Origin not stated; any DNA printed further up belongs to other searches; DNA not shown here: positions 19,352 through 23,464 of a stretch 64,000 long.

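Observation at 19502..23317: A 1272-aa mosaic protein that combines a sialidase-like β-propeller, six CARDB modules and a Kelch-like β-propeller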

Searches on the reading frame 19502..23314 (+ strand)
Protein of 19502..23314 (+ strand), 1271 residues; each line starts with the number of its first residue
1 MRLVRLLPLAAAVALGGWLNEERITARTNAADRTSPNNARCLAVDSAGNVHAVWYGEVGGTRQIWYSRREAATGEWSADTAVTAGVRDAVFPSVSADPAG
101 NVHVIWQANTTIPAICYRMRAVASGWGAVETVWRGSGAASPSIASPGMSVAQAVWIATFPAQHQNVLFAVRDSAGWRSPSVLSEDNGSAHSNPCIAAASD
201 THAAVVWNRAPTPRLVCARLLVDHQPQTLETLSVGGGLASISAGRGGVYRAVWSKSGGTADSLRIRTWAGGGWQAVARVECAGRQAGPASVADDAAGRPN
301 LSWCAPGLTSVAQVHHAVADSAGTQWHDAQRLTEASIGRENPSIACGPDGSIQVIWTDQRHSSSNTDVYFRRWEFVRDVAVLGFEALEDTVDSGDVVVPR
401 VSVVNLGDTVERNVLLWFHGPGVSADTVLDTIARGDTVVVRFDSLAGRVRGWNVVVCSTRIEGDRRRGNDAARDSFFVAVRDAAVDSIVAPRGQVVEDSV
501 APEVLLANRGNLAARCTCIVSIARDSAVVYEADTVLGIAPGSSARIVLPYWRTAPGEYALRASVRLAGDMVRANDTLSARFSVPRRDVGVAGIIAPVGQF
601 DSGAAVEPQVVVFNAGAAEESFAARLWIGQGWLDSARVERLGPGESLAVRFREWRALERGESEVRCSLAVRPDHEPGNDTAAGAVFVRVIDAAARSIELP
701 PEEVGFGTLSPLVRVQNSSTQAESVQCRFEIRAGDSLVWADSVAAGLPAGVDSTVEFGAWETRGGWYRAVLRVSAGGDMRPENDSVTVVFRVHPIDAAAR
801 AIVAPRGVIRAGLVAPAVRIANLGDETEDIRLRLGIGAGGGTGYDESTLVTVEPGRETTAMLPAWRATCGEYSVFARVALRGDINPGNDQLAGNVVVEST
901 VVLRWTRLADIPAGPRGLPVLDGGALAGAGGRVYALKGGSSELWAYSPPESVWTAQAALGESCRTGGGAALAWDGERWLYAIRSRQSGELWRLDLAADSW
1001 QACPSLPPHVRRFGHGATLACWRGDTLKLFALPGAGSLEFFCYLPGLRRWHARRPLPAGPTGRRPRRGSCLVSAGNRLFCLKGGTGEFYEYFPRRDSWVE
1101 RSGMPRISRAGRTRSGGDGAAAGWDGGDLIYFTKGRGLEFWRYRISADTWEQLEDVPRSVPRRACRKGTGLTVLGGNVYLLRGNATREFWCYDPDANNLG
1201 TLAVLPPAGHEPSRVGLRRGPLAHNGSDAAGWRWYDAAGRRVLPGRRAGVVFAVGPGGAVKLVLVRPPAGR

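Call 3: search_protein_families(library=pfam, proteins=[window:19502-23314:+], max_evalue=1)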
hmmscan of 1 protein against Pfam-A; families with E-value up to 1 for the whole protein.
window:19502-23314:+ (1271 aa): 11 families
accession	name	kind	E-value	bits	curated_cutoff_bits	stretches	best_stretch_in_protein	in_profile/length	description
PF13415.12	Kelch_3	-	5.6e-09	36.4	22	1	987-1019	17-47/48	Galactose oxidase, central domain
PF13964.12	Kelch_6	-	5.9e-08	32.9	25.3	0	1128-1160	12-48/50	Kelch motif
PF07705.17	CARDB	-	3.8e-05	24.3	22.7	1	485-564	6-83/101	CARDB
PF24681.1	Kelch_KLHDC2_KLHL20_DRC7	-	6.4e-05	22.8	50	1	929-1019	119-211/221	KLHDC2/KLHL20/DRC7 Kelch-repeats domain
PF24981.1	Beta-prop_ATRN-LZTR1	-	0.00064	19.5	50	1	1132-1199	9-79/289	Attractin/LZTR1 beta-propeller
PF16353.11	LacZ_4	-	0.0039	17.9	27.3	1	517-570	16-70/87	Beta-galactosidase, domain 4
PF07646.21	Kelch_2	-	0.029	14.8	21.3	0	1168-1198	4-40/48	Kelch motif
PF15892.11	BNR_4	-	0.056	13.2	27.3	0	35-78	224-266/272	BNR repeat-containing family member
PF01344.31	Kelch_1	-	0.19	11.7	20.1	0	1166-1197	2-37/46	Kelch motif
PF13418.12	Kelch_4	-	0.2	12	21.6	0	987-1008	28-49/49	Galactose oxidase, central domain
PF23044.1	SH3-C_UBE2O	-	0.27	11.6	21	0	348-363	35-50/68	UBE2O, ubiquitin binding SH3-C domain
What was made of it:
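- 20942..21253 (+): CARDB-like module 2 (aa 481-584). This unit gives the Pfam CARDB hit. Pfam CARDB 24.3 bits, best stretch aa 485-564 (call 3).
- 22199..23119 (+): Six-bladed Kelch beta-propeller (aa 900-1206), the most conserved domain of the family. Pfam Kelch_3 and Kelch_6 above cut-off (call 3).
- On Kelch-repeat beta-propeller (Pfam Kelch_1-6 clan): Kelch_3 36.4 bits (cut-off 22) and Kelch_6 32.9 bits (cut-off 25.3) (call 3).
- On CARDB (PF07705): Whole protein 24.3 bits against 22.7 (call 3).
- On Sialidase / GH33 (BNR_2, Asp-box): Only BNR_4 at E 0.056, 13.2 bits against cut-off 27.3 (call 3).
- Closest known: Six-bladed Kelch propellers. Same: Pfam Kelch_3 and Kelch_6 are above cut-off (call 3).
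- Checked: Pfam passes its own cut-offs for Kelch_3 (36.4 vs 22), Kelch_6 (32.9 vs 25.3) and, narrowly, CARDB (24.3 vs 22.7) (call 3).
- The BNR_2/Sialidase HMMs do not hit (call 3).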

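Call 4: search_protein_families(library=ncbifam, proteins=[window:19502-23314:+], max_evalue=1)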
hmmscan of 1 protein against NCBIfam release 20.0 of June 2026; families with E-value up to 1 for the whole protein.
window:19502-23314:+ (1271 aa): 1 family
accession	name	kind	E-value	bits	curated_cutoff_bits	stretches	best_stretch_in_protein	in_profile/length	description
NF053835.1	PDIAV_lipo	equivalog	0.00077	18.9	90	1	39-127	42-129/458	PDIAV motif-containing lipoprotein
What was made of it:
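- On Sialidase / GH33 (BNR_2, Asp-box): There is no NCBIfam sialidase hit (call 4).
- There is no hit to S-layer models (calls 3, 4). No NCBIfam NanM or sialidase model hits even at E 1 (call 4).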

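Call 10: find_homologous_proteins(query=window:19502-23314:+, max_evalue=0.00001)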
Query window:19502-23314:+ (1271 aa): 10 proteins with E <= 0.00001 among 8000 candidates.
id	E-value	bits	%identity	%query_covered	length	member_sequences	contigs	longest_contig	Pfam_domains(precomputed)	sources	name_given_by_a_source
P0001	0.0e+0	2880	100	100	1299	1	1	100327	-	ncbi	-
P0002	0.0e+0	2562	89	99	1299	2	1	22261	PF24681.2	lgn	-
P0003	0.0e+0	1468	46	95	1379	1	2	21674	PF07705.18,PF01344.32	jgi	jgi:hypothetical protein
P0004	6.1e-238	811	37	65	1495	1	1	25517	PF13964.13,PF07705.18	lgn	-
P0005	7.9e-168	579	30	64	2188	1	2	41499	PF08126.17,PF18962.8,PF07705.18,PF01364.25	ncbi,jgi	jgi:hypothetical protein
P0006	6.7e-157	543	37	50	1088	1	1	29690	-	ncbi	-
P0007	6.8e-133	463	29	60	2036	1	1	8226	PF24681.2,PF05547.18,PF18962.8,PF07705.18,PF22544.3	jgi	jgi:M6 family metalloprotease-like protein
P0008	1.9e-21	94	31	28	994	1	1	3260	PF13529.14,PF15892.12,PF13860.13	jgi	jgi:hypothetical protein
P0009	1.1e-11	62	25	48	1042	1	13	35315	PF13585.13,PF13860.13,PF02012.27,PF13088.13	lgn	-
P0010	1.2e-6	45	23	30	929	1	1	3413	PF13088.13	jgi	jgi:hypothetical protein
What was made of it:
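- On CARDB (PF07705): Relatives P0003, P0004, P0005 and P0007 carry precomputed PF07705 hits (call 10).
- The cassette is shared with C25 and M6 peptidases (call 10).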

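Call 12: list_cluster_members(proteins=[P0001, P0002, P0003, P0006])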
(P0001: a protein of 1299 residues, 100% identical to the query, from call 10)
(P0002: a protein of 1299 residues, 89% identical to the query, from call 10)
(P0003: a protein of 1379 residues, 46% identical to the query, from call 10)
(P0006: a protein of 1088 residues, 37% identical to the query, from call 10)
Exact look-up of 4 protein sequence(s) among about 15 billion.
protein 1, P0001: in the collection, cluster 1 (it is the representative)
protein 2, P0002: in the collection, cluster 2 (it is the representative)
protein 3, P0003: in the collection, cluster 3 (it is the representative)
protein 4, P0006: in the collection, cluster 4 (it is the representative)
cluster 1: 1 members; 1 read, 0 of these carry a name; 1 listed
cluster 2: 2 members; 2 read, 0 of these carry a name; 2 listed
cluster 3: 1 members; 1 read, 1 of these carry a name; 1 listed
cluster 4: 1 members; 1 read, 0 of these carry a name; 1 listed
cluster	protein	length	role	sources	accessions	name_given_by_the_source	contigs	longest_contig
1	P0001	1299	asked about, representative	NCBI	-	-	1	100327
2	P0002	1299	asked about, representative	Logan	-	-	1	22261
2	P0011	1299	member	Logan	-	-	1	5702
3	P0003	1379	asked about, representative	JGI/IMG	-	hypothetical protein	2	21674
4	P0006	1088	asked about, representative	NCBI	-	-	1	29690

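Call 14: find_encoding_contigs(protein=P0001, flank=3000, max_places=3)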
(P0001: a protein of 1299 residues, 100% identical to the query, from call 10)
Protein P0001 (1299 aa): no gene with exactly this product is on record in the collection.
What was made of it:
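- Tried and rejected: find_encoding_contigs found no record for the window's own protein (call 14).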

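Call 15: find_encoding_contigs(protein=P0003, flank=10000, max_places=3)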
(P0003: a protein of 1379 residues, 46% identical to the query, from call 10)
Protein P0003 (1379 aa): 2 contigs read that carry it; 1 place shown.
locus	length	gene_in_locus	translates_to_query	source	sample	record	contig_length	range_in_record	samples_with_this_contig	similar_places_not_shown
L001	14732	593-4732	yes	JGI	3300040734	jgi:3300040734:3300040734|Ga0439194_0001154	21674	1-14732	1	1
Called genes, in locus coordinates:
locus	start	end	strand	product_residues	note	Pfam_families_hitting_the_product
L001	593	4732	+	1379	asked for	PF07705:CARDB (faint), PF01344:Kelch_1 (faint)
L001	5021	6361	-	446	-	PF13188:PAS_8 (faint), PF00512:HisKA, PF02518:HATPase_c, PF13589:HATPase_c_3 (weak)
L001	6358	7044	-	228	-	PF00072:Response_reg, PF00486:Trans_reg_C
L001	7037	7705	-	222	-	PF01895:PhoU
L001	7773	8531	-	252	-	PF00005:ABC_tran, PF02463:SMC_N, PF13304:AAA_21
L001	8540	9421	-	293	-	PF00528:BPD_transp_1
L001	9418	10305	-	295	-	PF00528:BPD_transp_1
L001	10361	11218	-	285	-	PF12849:PBP_like_2, PF13531:SBP_bac_11 (faint), PF12727:PBP_like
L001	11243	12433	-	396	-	-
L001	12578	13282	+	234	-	PF00535:Glycos_transf_2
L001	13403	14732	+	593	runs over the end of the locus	PF13360:PQQ_2, PF13570:Beta-prop_ACSF4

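Call 16: find_encoding_contigs(protein=P0006, flank=10000, max_places=3)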
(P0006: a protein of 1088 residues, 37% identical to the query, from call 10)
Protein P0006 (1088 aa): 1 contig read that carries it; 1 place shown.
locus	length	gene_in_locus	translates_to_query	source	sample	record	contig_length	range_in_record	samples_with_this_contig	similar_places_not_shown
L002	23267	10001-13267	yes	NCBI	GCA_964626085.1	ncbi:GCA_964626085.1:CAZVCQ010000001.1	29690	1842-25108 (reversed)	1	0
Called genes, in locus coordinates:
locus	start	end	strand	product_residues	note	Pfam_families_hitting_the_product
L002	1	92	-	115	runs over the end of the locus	PF18480:DUF5615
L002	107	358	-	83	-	PF04255:DUF433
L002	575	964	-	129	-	PF01850:PIN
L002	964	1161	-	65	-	-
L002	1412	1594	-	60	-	-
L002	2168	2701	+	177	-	PF03602:Cons_hypoth95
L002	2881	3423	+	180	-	PF01467:CTP_transf_like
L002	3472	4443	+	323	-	PF01018:GTP1_OBG, PF00025:Arf (weak), PF01926:MMR_HSR1, PF02421:FeoB_N, PF09439:SRPRB (weak)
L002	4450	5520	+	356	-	PF02481:DNA_processg_A, PF18306:LDcluster4 (weak), PF17782:WHD_DprA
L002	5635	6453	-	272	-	PF02749:QRPTase_N, PF01729:QRPTase_C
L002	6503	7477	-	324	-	-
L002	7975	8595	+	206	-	-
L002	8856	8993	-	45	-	-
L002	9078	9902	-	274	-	PF00512:HisKA, PF02518:HATPase_c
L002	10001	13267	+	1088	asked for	-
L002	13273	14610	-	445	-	PF00672:HAMP, PF00512:HisKA, PF02518:HATPase_c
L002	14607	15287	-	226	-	PF00072:Response_reg, PF00486:Trans_reg_C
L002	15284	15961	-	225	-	PF01895:PhoU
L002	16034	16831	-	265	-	PF00005:ABC_tran, PF02463:SMC_N, PF13304:AAA_21 (weak)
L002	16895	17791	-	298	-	PF00528:BPD_transp_1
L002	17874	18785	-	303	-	PF00528:BPD_transp_1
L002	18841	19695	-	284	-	PF12849:PBP_like_2, PF13531:SBP_bac_11, PF12727:PBP_like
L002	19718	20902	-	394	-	-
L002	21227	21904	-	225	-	PF01895:PhoU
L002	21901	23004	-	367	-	PF02690:Na_Pi_cotrans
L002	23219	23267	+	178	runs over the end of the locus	-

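Call 17: find_encoding_contigs(protein=P0004, flank=10000, max_places=3)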
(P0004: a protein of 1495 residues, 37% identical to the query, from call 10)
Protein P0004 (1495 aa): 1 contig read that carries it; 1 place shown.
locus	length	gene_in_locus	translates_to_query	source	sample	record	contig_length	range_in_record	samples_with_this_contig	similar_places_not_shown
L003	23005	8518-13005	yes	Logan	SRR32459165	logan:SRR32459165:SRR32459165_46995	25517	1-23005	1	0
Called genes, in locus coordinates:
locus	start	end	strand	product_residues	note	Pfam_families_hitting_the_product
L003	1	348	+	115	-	?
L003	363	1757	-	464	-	PF19289:PmbA_TldD_3rd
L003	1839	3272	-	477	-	PF19289:PmbA_TldD_3rd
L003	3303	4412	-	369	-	PF04015:DUF362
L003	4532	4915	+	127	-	PF20393:Pro_CA_2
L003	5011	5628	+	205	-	PF00551:Formyl_trans_N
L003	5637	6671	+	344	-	PF01408:GFO_IDH_MocA, PF02894:GFO_IDH_MocA_C, PF22725:GFO_IDH_MocA_C3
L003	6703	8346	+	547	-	PF20154:LNT_N, PF00795:CN_hydrolase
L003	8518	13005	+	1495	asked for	PF07705:CARDB (faint), PF13964:Beta-prop_Calicin (faint)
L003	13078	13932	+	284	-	PF01073:3Beta_HSD (weak), PF01370:Epimerase, PF04321:RmlD_sub_bind, PF07993:NAD_binding_4 (faint), PF02719:Polysacc_synt_2, PF16363:GDP_Man_Dehyd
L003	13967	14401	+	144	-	PF00293:NUDIX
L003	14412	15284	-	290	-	-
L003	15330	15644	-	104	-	PF08899:DUF1844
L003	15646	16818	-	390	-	PF01168:Ala_racemase_N, PF00842:Ala_racemase_C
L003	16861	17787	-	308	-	-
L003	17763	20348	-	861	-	-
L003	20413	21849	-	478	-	-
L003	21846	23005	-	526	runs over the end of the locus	PF03853:YjeF_N, PF01256:Carb_kinase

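Call 38: search_solved_structures(query=window:19502-23314:+, max_evalue=0.01)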
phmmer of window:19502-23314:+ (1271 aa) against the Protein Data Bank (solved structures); distinct sequences matched with E-value up to 0.01: 0.
